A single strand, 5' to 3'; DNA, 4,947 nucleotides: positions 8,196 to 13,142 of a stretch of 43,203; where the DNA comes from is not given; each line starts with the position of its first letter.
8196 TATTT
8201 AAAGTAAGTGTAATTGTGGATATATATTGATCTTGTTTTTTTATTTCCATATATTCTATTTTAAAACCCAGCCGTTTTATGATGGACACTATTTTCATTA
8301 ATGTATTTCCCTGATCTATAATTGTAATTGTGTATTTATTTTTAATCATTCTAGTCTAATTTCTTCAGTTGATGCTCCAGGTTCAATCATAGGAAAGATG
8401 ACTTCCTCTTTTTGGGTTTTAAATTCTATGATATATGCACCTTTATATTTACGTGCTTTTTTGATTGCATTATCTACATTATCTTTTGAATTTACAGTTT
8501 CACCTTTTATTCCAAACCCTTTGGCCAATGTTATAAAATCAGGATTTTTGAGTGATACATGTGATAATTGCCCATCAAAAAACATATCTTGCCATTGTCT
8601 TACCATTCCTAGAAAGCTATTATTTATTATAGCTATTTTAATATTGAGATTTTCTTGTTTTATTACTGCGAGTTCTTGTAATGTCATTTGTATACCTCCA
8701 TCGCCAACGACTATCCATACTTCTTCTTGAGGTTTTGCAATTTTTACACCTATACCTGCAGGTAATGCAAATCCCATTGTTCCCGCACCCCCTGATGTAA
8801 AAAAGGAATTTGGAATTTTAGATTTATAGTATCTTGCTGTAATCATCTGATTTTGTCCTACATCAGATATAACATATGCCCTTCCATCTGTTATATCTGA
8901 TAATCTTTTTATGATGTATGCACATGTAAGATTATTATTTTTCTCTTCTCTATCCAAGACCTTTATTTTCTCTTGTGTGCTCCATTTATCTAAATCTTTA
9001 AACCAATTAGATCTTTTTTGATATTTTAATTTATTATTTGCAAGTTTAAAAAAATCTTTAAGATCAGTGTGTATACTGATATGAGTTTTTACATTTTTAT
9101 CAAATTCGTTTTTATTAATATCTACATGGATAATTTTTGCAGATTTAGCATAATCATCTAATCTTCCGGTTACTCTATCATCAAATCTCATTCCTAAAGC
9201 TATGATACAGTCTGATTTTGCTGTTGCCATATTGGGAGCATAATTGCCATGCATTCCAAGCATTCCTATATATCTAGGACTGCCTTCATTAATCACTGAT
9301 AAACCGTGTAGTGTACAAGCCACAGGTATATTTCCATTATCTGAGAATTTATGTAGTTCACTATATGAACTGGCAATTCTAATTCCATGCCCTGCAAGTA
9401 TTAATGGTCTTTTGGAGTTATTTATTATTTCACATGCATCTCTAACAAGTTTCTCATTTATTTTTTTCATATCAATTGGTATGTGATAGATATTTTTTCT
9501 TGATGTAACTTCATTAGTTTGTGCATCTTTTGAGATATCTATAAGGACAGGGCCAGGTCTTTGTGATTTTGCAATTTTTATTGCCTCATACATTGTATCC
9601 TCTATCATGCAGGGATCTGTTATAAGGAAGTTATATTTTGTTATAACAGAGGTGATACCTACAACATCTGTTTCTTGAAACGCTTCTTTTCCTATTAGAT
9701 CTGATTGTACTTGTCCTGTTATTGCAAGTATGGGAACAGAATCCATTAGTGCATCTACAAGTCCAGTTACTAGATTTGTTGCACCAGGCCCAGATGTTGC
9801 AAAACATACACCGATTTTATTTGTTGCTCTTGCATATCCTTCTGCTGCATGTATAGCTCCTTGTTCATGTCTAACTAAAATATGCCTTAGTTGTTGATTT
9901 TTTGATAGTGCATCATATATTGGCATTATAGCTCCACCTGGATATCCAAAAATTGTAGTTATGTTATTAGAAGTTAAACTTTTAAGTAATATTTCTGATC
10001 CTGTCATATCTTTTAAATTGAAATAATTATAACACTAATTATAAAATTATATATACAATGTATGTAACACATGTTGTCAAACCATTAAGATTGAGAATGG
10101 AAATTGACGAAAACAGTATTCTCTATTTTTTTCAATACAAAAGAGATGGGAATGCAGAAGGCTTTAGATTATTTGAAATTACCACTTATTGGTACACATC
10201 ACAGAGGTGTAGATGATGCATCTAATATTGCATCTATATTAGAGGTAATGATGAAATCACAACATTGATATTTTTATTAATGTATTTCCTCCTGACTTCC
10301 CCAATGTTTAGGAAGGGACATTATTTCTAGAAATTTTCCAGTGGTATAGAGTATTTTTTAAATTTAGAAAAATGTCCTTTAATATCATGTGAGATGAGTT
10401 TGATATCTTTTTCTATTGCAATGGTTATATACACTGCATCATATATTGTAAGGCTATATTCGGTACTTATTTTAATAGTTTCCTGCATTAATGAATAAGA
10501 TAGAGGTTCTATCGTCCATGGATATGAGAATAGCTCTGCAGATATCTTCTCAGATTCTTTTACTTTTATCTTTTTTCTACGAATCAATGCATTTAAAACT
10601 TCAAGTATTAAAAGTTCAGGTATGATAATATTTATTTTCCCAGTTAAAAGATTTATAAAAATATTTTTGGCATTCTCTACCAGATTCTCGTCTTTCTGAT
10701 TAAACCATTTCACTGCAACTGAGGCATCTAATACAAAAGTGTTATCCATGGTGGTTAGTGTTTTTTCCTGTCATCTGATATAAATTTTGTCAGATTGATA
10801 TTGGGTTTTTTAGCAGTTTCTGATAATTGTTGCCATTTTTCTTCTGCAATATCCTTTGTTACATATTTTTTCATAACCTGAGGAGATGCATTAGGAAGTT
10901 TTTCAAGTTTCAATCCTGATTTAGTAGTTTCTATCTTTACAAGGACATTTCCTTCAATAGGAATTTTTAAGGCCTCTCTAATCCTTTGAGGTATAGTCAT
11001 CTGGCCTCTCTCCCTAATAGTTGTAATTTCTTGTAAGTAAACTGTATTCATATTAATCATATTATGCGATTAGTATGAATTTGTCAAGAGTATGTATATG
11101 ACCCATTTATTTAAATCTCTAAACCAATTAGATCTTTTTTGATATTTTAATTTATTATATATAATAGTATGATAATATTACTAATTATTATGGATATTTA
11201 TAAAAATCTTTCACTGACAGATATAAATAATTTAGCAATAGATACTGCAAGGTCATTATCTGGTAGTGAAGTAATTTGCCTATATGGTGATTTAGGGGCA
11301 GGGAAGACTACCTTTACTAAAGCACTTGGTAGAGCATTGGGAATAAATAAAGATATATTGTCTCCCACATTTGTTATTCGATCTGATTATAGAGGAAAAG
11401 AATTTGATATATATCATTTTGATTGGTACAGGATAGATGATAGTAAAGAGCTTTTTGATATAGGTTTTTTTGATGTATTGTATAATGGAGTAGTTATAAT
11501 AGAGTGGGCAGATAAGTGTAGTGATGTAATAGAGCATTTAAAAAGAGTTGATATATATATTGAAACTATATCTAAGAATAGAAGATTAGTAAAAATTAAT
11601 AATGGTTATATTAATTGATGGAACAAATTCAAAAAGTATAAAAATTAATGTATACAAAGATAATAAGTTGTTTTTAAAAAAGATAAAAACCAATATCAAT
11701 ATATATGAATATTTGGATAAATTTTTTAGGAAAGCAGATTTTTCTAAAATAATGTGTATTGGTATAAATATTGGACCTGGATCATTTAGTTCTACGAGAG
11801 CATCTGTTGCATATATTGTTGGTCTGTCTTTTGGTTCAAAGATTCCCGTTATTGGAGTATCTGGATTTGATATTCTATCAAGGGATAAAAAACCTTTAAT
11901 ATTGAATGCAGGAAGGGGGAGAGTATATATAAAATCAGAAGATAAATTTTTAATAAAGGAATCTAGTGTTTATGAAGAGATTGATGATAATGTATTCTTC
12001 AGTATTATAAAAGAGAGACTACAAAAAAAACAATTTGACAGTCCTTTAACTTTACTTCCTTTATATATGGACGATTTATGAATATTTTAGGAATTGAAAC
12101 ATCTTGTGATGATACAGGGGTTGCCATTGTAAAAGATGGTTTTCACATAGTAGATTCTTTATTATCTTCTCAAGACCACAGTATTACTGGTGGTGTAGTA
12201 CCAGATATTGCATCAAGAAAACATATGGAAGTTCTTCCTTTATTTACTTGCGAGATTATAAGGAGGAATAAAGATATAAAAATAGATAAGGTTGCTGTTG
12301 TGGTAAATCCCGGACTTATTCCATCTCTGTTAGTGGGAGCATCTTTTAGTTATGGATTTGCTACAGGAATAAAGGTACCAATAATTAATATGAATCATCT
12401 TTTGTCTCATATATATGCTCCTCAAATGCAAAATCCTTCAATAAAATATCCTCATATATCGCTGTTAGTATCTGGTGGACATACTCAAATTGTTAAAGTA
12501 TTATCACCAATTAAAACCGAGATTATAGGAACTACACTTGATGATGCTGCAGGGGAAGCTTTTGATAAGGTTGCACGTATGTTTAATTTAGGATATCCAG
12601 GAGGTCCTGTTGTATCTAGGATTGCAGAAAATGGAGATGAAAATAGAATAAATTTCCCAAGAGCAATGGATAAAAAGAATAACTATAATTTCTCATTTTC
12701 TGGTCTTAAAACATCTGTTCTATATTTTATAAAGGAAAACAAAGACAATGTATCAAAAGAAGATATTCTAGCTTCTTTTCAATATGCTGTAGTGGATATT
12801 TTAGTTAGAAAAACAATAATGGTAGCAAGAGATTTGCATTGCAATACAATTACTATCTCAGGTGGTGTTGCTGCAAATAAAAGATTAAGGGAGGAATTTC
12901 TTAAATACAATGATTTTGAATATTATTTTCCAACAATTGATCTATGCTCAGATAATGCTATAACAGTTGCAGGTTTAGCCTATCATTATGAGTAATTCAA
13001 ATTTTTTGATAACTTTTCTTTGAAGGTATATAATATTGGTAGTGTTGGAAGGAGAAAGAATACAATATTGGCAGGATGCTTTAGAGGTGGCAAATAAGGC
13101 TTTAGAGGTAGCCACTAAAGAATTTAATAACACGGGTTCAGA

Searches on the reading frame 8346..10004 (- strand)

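Call 47: search_protein_families(library=pfam, max_evalue=0.00001, proteins=[window:8346-10004:-])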
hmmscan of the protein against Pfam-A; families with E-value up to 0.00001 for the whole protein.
window:8346-10004:- (552 aa): 3 families
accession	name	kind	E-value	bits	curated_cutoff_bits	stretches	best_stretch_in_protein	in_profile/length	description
PF02775.26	TPP_enzyme_C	-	2.4e-49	167.5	21.9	1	381-528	1-151/151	Thiamine pyrophosphate enzyme, C-terminal TPP binding domain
PF00205.28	TPP_enzyme_M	-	3.8e-41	140.4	30.4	1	187-319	1-134/137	Thiamine pyrophosphate enzyme, central domain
PF02776.23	TPP_enzyme_N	-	9.2e-41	138.8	26.8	1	1-116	2-118/119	Thiamine pyrophosphate enzyme, N-terminal TPP binding domain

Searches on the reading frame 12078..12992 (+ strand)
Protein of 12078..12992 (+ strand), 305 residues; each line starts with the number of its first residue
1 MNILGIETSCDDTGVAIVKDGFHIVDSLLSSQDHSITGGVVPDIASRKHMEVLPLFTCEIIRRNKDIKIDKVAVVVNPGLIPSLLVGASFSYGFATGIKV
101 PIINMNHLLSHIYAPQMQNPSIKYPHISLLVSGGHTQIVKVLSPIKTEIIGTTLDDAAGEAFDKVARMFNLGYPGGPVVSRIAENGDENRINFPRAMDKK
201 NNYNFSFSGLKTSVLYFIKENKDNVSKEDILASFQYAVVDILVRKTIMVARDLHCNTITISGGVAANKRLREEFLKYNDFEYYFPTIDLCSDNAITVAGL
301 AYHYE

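Call 47: search_protein_families(library=pfam, max_evalue=0.00001, proteins=[window:12078-12992:+])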
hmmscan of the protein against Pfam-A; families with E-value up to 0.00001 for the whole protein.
window:12078-12992:+ (305 aa): 3 families
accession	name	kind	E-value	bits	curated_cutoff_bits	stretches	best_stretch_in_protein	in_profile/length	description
PF00814.31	TsaD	-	8e-72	242.5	24.8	1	25-298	3-263/264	tRNA N6-adenosine threonylcarbamoyltransferase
PF22521.2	HypF_C_2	-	1e-07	32.4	27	1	210-292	149-234/241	Carbamoyltransferase, Kae1-like Domain, second subdomain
PF02543.21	Carbam_trans_N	-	1.1e-07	32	24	1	164-281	208-327/346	Carbamoyltransferase N-terminus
